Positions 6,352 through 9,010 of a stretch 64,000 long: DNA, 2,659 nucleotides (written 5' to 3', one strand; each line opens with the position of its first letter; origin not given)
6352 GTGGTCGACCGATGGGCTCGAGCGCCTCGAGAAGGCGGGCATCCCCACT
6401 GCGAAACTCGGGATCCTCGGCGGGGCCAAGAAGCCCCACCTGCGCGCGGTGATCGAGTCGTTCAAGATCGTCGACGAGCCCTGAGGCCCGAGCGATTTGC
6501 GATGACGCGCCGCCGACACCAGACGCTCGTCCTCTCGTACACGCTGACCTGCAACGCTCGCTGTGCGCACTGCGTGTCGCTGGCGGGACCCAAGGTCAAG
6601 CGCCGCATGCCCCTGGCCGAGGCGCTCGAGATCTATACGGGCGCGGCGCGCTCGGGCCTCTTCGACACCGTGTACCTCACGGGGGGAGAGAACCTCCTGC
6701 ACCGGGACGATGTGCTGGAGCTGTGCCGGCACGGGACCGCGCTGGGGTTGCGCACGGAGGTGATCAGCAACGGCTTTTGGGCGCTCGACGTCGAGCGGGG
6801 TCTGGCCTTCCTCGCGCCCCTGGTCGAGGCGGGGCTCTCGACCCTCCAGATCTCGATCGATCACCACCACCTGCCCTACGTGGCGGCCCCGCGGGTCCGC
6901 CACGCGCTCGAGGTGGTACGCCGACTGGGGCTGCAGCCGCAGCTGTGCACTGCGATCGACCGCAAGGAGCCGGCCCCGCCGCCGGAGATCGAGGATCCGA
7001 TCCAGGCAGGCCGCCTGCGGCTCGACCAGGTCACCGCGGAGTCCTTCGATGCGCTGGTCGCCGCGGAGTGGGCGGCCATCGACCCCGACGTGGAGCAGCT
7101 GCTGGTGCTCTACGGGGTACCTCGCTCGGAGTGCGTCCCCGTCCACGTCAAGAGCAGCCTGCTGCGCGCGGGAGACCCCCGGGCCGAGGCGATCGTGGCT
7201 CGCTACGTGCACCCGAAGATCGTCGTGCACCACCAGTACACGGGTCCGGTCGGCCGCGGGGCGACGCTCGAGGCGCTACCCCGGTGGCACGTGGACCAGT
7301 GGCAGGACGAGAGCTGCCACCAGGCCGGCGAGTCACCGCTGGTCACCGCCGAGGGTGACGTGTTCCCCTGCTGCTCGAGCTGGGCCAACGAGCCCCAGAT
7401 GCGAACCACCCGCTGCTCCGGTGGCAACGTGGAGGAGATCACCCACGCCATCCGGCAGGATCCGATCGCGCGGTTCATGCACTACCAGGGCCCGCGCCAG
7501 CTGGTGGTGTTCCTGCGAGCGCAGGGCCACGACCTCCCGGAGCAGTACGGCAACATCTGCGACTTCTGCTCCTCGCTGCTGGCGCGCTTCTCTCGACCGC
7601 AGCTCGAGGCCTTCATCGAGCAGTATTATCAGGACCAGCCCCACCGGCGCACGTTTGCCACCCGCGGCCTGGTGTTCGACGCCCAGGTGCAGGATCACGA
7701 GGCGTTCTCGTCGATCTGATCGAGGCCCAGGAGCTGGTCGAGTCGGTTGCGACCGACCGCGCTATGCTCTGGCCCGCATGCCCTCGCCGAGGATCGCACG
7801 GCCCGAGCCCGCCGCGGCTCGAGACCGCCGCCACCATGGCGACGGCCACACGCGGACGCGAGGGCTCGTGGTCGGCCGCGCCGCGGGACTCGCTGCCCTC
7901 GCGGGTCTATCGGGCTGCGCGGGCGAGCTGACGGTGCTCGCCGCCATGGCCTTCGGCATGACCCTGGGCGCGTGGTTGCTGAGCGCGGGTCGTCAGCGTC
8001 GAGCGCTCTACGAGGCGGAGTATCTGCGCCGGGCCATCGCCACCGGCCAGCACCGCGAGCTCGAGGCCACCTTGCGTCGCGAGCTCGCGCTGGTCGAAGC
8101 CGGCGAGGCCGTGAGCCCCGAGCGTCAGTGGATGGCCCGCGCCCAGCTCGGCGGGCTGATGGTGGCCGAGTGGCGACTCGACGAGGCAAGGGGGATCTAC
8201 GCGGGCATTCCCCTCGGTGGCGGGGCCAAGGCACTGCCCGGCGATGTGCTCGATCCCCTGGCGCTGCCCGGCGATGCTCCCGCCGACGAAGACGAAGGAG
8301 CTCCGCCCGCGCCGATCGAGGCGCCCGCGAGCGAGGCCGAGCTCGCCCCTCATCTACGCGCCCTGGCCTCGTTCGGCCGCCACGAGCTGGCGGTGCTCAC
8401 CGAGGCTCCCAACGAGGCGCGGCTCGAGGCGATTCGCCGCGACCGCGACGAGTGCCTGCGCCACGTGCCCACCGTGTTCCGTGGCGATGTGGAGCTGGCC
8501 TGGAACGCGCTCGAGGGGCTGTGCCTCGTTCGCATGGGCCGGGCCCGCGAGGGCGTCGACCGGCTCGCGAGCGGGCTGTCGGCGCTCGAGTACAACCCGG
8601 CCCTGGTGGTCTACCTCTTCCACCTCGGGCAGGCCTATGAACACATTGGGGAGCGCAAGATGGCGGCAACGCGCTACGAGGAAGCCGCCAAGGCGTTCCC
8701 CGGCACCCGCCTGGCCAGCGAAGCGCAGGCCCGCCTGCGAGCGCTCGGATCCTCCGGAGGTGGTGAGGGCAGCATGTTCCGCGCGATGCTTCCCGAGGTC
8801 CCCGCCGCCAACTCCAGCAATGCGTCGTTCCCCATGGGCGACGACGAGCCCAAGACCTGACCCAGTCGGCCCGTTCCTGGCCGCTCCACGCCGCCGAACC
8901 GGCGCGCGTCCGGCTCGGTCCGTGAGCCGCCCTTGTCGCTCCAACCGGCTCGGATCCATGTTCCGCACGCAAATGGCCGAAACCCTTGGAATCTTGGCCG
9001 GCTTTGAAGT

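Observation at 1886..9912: Candidate novel RiPP-type cluster: NHLP-like precursor, rSAM/SPASM, B12-rSAM and carbamoyltransferase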

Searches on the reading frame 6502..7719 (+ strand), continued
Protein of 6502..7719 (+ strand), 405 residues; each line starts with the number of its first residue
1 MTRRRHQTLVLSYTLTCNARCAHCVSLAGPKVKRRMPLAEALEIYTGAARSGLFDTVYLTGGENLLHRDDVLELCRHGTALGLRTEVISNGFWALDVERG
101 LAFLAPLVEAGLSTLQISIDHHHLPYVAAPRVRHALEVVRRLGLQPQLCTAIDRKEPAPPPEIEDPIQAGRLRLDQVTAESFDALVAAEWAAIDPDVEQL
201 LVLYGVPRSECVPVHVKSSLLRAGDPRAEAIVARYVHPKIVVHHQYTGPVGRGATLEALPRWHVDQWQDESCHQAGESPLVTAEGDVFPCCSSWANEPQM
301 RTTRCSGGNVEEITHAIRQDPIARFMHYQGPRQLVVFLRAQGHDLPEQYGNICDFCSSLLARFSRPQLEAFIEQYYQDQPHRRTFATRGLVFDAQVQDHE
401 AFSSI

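Call 69: search_protein_families(library=ncbifam, max_evalue=1e-10, proteins=[P0014, P0015, P0016, P0017, P0018, P0022, P0026, P0030, P0040, P0057])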
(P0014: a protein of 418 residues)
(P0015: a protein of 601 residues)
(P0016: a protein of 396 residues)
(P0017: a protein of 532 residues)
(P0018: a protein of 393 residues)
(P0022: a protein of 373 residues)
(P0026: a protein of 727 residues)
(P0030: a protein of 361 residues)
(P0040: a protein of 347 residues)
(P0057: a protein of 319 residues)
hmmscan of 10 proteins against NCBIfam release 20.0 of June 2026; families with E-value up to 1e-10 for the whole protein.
P0014 (418 aa): 2 families
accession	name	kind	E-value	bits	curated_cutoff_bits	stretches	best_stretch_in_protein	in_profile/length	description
TIGR04078.1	rSAM_yydG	equivalog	4.4e-25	88.8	300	1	9-135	9-135/309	YydG family radical SAM peptide epimerase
NF045574.1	sacti_mat_StsB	exception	7.6e-11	41.5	625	0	7-150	102-245/466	StsB family radical SAM/SPASM domain sactipeptide maturase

P0015 (601 aa): 1 family
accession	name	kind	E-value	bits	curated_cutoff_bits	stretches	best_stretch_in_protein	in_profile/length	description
TIGR04078.1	rSAM_yydG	equivalog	7.1e-22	78.2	300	1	9-127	9-127/309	YydG family radical SAM peptide epimerase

P0016 (396 aa): 2 families
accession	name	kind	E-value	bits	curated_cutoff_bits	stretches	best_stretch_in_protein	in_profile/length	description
TIGR04078.1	rSAM_yydG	equivalog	1e-20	74.4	300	1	11-129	11-129/309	YydG family radical SAM peptide epimerase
TIGR04055.1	rSAM_NirJ2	equivalog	7.5e-11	42.1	500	0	8-115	7-107/326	putative heme d1 biosynthesis radical SAM protein NirJ2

P0017 (532 aa): 8 families
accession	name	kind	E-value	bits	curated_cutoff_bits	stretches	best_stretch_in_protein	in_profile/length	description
TIGR04078.1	rSAM_yydG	equivalog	2.1e-23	83.3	300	1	112-233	9-130/309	YydG family radical SAM peptide epimerase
TIGR04347.1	pseudo_SAM_Halo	equivalog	1.1e-13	51.3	525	1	89-218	23-146/390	TIGR04347 family pseudo-SAM/SPASM protein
TIGR04055.1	rSAM_NirJ2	equivalog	2.3e-13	50.4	500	1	110-220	6-109/326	putative heme d1 biosynthesis radical SAM protein NirJ2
NF045574.1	sacti_mat_StsB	exception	1.5e-12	47.2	625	1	98-250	89-242/466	StsB family radical SAM/SPASM domain sactipeptide maturase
TIGR04053.2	TIGR04053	equivalog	2.6e-11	43.4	395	1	102-218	6-119/366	TIGR04053 family radical SAM/SPASM domain-containing protein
NF038283.1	viperin_w_prok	equivalog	4.4e-11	42.5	180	1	105-189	3-93/281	viperin family antiviral radical SAM protein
TIGR04133.1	rSAM_w_lipo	hypoth_equivalog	5e-11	42.1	425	1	105-220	25-137/350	TIGR04133 family radical SAM/SPASM protein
TIGR04054.1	rSAM_NirJ1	equivalog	5.4e-11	41.7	650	1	106-218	38-144/387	putative heme d1 biosynthesis radical SAM protein NirJ1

P0018 (393 aa): 4 families
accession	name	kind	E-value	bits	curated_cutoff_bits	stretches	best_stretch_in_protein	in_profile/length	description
TIGR04078.1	rSAM_yydG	equivalog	5.5e-23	81.9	300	1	40-163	8-132/309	YydG family radical SAM peptide epimerase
TIGR04055.1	rSAM_NirJ2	equivalog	4.4e-13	49.5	500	1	40-147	7-108/326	putative heme d1 biosynthesis radical SAM protein NirJ2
NF045574.1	sacti_mat_StsB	exception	2e-12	46.8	625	1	36-130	98-192/466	StsB family radical SAM/SPASM domain sactipeptide maturase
TIGR04054.1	rSAM_NirJ1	equivalog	2.6e-12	46.1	650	1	23-119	26-122/387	putative heme d1 biosynthesis radical SAM protein NirJ1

P0022 (373 aa): 2 families
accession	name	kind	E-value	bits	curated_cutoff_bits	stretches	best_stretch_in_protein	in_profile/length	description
TIGR04078.1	rSAM_yydG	equivalog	2e-19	70.2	300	1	8-134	3-129/309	YydG family radical SAM peptide epimerase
TIGR04055.1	rSAM_NirJ2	equivalog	1.5e-12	47.7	500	1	13-122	7-109/326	putative heme d1 biosynthesis radical SAM protein NirJ2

P0026 (727 aa): 6 families
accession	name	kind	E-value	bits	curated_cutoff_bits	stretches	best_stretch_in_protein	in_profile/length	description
TIGR04078.1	rSAM_yydG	equivalog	1.8e-27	96.6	300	1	9-139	4-134/309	YydG family radical SAM peptide epimerase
TIGR04267.2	mod_HExxH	domain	2.1e-18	66.9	40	1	547-687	2-144/177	aKG-HExxH-type peptide beta-hydroxylase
TIGR04133.1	rSAM_w_lipo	hypoth_equivalog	1.3e-13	50.7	425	1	13-125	31-140/350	TIGR04133 family radical SAM/SPASM protein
TIGR04103.1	rSAM_nif11_3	equivalog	2.5e-11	42.9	725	1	8-122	7-114/412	nif11-class peptide radical SAM maturase 3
TIGR04055.1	rSAM_NirJ2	equivalog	4.4e-11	42.9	500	1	13-122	7-109/326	putative heme d1 biosynthesis radical SAM protein NirJ2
TIGR04303.1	GeoRSP_rSAM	equivalog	9.5e-11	41.8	400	0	14-120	13-110/325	GeoRSP system radical SAM/SPASM protein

P0030 (361 aa): 4 families
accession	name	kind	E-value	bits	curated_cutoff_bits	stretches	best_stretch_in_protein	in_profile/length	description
TIGR04078.1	rSAM_yydG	equivalog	2.3e-23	83.2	300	1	12-135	9-132/309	YydG family radical SAM peptide epimerase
TIGR04055.1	rSAM_NirJ2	equivalog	9.4e-13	48.4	500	1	11-121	7-110/326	putative heme d1 biosynthesis radical SAM protein NirJ2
TIGR04347.1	pseudo_SAM_Halo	equivalog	2.8e-11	43.3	525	1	11-121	45-149/390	TIGR04347 family pseudo-SAM/SPASM protein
TIGR04054.1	rSAM_NirJ1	equivalog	8.5e-11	41.1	650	0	11-122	43-148/387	putative heme d1 biosynthesis radical SAM protein NirJ1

P0040 (347 aa): 2 families
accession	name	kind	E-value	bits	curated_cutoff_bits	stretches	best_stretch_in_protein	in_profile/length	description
TIGR04078.1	rSAM_yydG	equivalog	6.8e-45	153.9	300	1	7-296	4-296/309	YydG family radical SAM peptide epimerase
TIGR02668.1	moaA_archaeal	equivalog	4.6e-11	42.3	325.25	1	6-175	12-186/303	GTP 3',8-cyclase MoaA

P0057 (319 aa): 3 families
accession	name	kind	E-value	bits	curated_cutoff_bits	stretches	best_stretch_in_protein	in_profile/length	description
TIGR04078.1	rSAM_yydG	equivalog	4.2e-30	105.3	300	1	9-315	1-304/309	YydG family radical SAM peptide epimerase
TIGR02668.1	moaA_archaeal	equivalog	1e-12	47.7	325.25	1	9-187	10-193/303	GTP 3',8-cyclase MoaA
TIGR02666.1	moaA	equivalog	1.3e-12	47.3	284.05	1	5-188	6-200/336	GTP 3',8-cyclase MoaA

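Call 75: find_encoding_contigs(protein=P0014, flank=10000, max_places=4)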
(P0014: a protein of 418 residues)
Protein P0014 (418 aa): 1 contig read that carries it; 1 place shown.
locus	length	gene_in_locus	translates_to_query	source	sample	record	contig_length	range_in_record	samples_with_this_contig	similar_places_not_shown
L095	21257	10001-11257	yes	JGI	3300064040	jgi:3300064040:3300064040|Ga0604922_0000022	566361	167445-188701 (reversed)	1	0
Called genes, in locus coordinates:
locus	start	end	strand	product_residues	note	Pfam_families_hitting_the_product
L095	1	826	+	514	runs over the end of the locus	PF00501:AMP-binding, PF13193:AMP-binding_C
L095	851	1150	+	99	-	PF00550:PP-binding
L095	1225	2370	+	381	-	PF04055:Radical_SAM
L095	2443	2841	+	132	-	-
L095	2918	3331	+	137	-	-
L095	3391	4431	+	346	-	PF04055:Radical_SAM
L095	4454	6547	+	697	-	PF02310:B12-binding (faint), PF04055:Radical_SAM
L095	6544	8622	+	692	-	PF04055:Radical_SAM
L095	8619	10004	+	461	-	PF05175:MTS, PF06325:PrmA (weak), PF13649:Methyltransf_25 (weak), PF13847:Methyltransf_31 (weak)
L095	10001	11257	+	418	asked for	PF04055:Radical_SAM, PF13186:SPASM (faint)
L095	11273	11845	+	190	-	-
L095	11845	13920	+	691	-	PF04055:Radical_SAM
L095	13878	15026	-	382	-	-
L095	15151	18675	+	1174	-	PF00550:PP-binding (weak), PF00501:AMP-binding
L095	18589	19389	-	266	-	PF02517:Rce1-like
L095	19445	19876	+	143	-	-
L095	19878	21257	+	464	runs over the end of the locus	PF20706:GT4-conflict, PF13692:Glyco_trans_1_4, PF00534:Glycos_transf_1, PF13524:Glyco_trans_1_2 (faint)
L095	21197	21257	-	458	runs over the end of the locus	PF00668:Condensation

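Call 76: find_encoding_contigs(protein=P0015, flank=10000, max_places=3)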
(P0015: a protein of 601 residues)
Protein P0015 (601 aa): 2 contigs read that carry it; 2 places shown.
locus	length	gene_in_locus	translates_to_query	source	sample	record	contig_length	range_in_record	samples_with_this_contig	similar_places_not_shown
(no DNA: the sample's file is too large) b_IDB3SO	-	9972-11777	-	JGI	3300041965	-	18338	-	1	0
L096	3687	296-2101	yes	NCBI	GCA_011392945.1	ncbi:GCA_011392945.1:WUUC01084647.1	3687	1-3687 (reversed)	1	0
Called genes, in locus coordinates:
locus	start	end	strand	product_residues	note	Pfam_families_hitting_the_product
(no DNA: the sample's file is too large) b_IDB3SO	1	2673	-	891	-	?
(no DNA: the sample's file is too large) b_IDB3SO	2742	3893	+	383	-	-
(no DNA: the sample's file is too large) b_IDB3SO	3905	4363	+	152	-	-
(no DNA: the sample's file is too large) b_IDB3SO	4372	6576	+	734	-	PF20706:GT4-conflict, PF00534:Glycos_transf_1, PF13692:Glyco_trans_1_4, PF13524:Glyco_trans_1_2 (faint)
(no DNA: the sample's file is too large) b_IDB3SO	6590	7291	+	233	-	-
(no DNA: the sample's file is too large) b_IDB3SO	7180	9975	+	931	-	PF04055:Radical_SAM, PF23186:DUF7059 (faint), PF05175:MTS, PF06325:PrmA (weak), PF13847:Methyltransf_31, PF08241:Methyltransf_11 (weak), PF13649:Methyltransf_25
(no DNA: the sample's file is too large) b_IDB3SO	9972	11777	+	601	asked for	PF04055:Radical_SAM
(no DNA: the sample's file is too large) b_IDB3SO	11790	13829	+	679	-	PF02310:B12-binding (faint), PF04055:Radical_SAM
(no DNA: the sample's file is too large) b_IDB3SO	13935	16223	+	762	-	PF00202:Aminotran_3, PF01408:GFO_IDH_MocA, PF22725:GFO_IDH_MocA_C3 (faint)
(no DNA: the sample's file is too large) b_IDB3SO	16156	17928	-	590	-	PF02310:B12-binding, PF04055:Radical_SAM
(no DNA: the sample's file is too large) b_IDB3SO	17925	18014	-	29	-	-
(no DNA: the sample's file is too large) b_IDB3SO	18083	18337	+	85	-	?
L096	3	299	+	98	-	?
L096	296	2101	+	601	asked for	PF04055:Radical_SAM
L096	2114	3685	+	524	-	?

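Call 77: find_encoding_contigs(protein=P0016, flank=10000, max_places=3)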
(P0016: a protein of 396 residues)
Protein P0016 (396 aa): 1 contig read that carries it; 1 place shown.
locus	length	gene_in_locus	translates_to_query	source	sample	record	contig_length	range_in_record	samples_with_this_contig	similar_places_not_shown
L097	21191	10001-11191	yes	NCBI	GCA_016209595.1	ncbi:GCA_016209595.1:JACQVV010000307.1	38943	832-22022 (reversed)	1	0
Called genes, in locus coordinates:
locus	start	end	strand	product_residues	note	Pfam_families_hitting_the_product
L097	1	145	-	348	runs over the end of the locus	PF04055:Radical_SAM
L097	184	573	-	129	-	-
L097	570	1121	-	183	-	-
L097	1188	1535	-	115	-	-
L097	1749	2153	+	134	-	-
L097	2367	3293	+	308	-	-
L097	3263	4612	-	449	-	PF20706:GT4-conflict, PF00534:Glycos_transf_1, PF13692:Glyco_trans_1_4, PF13524:Glyco_trans_1_2 (faint)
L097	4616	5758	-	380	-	PF13353:Fer4_12 (weak), PF04055:Radical_SAM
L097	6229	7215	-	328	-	-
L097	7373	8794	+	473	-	PF02310:B12-binding, PF04055:Radical_SAM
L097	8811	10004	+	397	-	PF05175:MTS, PF06325:PrmA (weak), PF08241:Methyltransf_11 (weak), PF13649:Methyltransf_25, PF13847:Methyltransf_31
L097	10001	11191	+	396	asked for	PF04055:Radical_SAM, PF13353:Fer4_12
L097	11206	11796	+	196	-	-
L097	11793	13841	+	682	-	PF02310:B12-binding, PF04055:Radical_SAM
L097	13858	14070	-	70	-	-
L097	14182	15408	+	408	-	-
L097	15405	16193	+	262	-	-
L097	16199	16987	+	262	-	PF00535:Glycos_transf_2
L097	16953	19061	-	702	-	PF02310:B12-binding (weak), PF04055:Radical_SAM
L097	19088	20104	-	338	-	-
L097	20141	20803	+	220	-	PF12919:TcdA_TcdB (faint), PF04488:Gly_transf_sug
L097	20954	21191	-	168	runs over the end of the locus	-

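Call 78: find_encoding_contigs(protein=P0017, flank=10000, max_places=3)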
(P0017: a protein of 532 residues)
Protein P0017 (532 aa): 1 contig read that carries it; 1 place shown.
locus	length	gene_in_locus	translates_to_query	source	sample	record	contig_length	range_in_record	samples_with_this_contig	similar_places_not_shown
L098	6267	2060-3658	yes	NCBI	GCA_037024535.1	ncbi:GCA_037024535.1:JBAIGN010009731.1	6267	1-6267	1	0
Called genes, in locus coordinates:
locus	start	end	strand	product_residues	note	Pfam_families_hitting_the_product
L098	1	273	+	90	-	?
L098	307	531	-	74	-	PF18935:DUF5683 (weak)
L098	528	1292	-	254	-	PF00583:Acetyltransf_1 (weak), PF08445:FR47 (weak)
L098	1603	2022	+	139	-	-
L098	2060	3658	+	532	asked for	PF04055:Radical_SAM, PF13353:Fer4_12 (weak)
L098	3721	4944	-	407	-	-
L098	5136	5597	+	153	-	PF00903:Glyoxalase, PF13669:Glyoxalase_4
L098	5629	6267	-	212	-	?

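Call 88: search_protein_families(library=pfam, max_evalue=0.001, proteins=[L025:4688-6037:-, L025:6158-7111:-, L025:7157-8236:-, L025:9800-10930:+, L025:10940-12040:+, L025:11871-13055:+, L025:676-1833:-, L025:13253-14965:+, L025:8135-9800:+])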
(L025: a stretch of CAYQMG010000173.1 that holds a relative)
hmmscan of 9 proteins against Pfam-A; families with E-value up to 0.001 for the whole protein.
L025:4688-6037:- (449 aa): 3 families
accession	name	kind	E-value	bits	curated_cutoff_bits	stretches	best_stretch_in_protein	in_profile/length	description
PF01769.21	MgtE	-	5.9e-34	117.5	27.6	1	318-441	1-125/125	Divalent cation transporter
PF00571.33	CBS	-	1.3e-20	73.8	24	2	199-253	2-56/57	CBS domain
PF03448.22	MgtE_N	-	5.2e-19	69.1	25.9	1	30-131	1-101/102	MgtE intracellular N domain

L025:6158-7111:- (317 aa): 0 families

L025:7157-8236:- (359 aa): 0 families

L025:9800-10930:+ (376 aa): 2 families
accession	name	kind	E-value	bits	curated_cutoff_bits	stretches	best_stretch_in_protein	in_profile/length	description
PF04055.27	Radical_SAM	-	7.7e-25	88.4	29.5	1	78-229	1-165/166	Radical SAM superfamily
PF13186.11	SPASM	-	7.9e-09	36.1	21.5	1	296-357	1-66/67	Iron-sulfur cluster-binding domain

L025:10940-12040:+ (366 aa): 2 families
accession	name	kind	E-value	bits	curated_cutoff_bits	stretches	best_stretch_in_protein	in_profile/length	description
PF04055.27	Radical_SAM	-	3.3e-12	47.3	29.5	1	16-161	2-139/166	Radical SAM superfamily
PF13186.11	SPASM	-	3.8e-06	27.5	21.5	1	274-341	1-66/67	Iron-sulfur cluster-binding domain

L025:11871-13055:+ (394 aa): 2 families
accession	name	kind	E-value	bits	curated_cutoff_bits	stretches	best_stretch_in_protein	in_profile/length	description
PF04055.27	Radical_SAM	-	3.7e-25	89.5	29.5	1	89-246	2-165/166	Radical SAM superfamily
PF13186.11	SPASM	-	2.2e-06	28.3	21.5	1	327-382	1-63/67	Iron-sulfur cluster-binding domain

L025:676-1833:- (385 aa): 2 families
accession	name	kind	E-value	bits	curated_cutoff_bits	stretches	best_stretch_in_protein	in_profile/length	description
PF02540.23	NAD_synthase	-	2.8e-07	30.4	21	0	132-189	23-81/242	NAD synthase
PF24167.1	DUF7411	-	4.9e-06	26.7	28.7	1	132-202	5-71/194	Family of unknown function (DUF7411)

L025:13253-14965:+ (570 aa): 5 families
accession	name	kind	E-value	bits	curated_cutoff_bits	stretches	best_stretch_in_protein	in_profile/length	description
PF00437.27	T2SSE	-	1.5e-147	491.6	24.9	1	181-565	3-370/370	Type II/IV secretion system protein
PF05157.20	MshEN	-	1.2e-24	86.5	23.1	1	63-145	1-84/90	MshEN domain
PF20720.3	nSTAND3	-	0.0005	20.2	27.2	0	307-349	4-45/155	Novel STAND NTPase 3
PF25199.1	nSTAND_NTPase5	-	0.00059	20.1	34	0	318-348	38-69/145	Novel STAND NTPase 5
PF13555.12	AAA_29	-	0.00059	20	27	0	318-338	19-39/61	P-loop containing region of AAA domain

L025:8135-9800:+ (555 aa): 5 families
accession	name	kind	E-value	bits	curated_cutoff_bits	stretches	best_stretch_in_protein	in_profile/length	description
PF13692.12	Glyco_trans_1_4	-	7.6e-18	65.6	27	1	385-517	3-142/142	Glycosyl transferases group 1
PF13439.12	Glyco_transf_4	-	1e-14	55.3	28.5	1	157-363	3-169/170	Glycosyltransferase Family 4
PF13579.12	Glyco_trans_4_4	-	1.4e-13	52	29.7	1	157-359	2-158/158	Glycosyl transferase 4-like domain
PF13524.12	Glyco_trans_1_2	-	2.3e-07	31.3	25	1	409-543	6-141/144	Glycosyl transferase-like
PF00534.26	Glycos_transf_1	-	2.5e-07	30.8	26.4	1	438-529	76-170/172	Glycosyl transferases group 1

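Call 94: find_encoding_contigs(protein=window:6502-7716:+, flank=10000, max_places=2)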
Protein window:6502-7716:+ (405 aa): 1 contig read that carries it; 1 place shown.
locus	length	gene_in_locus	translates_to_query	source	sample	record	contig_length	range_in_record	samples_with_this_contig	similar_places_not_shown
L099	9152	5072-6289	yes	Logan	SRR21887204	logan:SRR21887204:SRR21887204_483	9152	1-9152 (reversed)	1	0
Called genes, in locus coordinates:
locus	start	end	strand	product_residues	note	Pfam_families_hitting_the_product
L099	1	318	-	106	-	?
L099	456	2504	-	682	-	PF02310:B12-binding (faint), PF04055:Radical_SAM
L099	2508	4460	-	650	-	PF02543:Carbam_trans_N, PF16861:Carbam_trans_C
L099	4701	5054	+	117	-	-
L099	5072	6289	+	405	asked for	PF04055:Radical_SAM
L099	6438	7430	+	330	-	-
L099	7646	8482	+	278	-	PF24096:DUF7379 (faint), PF00561:Abhydrolase_1 (weak), PF12697:Abhydrolase_6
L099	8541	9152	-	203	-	?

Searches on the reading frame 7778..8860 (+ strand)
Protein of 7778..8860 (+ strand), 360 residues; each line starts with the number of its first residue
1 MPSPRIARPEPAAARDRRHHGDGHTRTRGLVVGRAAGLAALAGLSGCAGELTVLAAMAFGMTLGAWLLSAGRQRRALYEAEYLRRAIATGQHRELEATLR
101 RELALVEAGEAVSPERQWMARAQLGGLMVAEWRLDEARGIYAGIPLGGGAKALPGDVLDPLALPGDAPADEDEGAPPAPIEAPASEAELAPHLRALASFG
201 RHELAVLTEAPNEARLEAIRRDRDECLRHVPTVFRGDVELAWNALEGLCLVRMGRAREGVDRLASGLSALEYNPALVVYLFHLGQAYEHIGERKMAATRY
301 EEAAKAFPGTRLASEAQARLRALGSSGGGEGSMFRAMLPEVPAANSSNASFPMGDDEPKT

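Call 7: search_protein_families(library=pfam, max_evalue=0.1, proteins=[window:7778-8860:+])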
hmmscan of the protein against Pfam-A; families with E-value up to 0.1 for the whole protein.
window:7778-8860:+ (360 aa): 5 families
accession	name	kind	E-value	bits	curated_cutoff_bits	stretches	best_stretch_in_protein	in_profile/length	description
PF07719.23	TPR_2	-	0.0042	17.6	27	1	279-309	3-33/34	Tetratricopeptide repeat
PF13424.12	TPR_12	-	0.0062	17.1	30.1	1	246-306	9-74/77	Tetratricopeptide repeat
PF13176.12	TPR_7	-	0.0078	16.7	27.9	0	280-303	2-25/36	Tetratricopeptide repeat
PF13174.12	TPR_6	-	0.014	16.5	26.3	0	280-309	3-32/33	Tetratricopeptide repeat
PF13428.12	TPR_14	-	0.028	15.6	23.5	1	280-320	4-44/44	Tetratricopeptide repeat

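Call 8: search_protein_families(library=ncbifam, max_evalue=0.1, proteins=[window:7778-8860:+])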
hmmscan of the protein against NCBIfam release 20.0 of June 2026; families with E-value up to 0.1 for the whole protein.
window:7778-8860:+ (360 aa): 1 family
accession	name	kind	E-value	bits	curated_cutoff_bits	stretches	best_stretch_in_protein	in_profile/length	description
TIGR02795.1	tol_pal_ybgF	equivalog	0.039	14.5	90.1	1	279-320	78-119/119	tol-pal system protein YbgF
